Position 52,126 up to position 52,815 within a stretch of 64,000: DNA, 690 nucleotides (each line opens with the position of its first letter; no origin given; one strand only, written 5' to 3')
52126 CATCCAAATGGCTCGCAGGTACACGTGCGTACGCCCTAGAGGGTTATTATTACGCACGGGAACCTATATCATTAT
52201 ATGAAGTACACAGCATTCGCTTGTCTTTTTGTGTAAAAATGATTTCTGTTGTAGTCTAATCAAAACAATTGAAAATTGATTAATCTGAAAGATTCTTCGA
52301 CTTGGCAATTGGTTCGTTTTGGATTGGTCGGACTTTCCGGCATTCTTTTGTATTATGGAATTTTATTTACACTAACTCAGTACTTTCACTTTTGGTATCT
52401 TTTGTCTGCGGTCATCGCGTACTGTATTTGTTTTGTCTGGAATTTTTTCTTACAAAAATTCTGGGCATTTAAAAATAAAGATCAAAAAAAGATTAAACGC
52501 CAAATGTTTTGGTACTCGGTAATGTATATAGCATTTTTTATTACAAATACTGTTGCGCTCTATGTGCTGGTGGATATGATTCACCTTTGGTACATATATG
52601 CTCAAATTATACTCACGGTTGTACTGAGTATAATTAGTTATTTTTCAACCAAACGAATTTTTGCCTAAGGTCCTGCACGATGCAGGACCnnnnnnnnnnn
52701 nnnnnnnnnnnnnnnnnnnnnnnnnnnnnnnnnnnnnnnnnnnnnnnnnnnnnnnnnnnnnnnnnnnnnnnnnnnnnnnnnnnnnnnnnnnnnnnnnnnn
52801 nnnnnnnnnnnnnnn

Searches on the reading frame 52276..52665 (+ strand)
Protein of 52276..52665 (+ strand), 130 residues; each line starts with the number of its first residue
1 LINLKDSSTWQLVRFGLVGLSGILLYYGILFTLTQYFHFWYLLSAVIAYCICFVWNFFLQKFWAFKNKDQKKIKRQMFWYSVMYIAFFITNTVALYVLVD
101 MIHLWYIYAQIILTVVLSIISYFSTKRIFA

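Call 87: search_protein_families(library=pfam, proteins=[window:52276-52665:+], max_evalue=0.001)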
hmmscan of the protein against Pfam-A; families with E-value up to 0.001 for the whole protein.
window:52276-52665:+ (130 aa): 1 family
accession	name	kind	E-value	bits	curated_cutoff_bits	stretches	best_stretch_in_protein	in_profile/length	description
PF04138.20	GtrA_DPMS_TM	-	1.3e-22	80.7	26.1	1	14-128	1-115/117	GtrA/DPMS, transmembrane domain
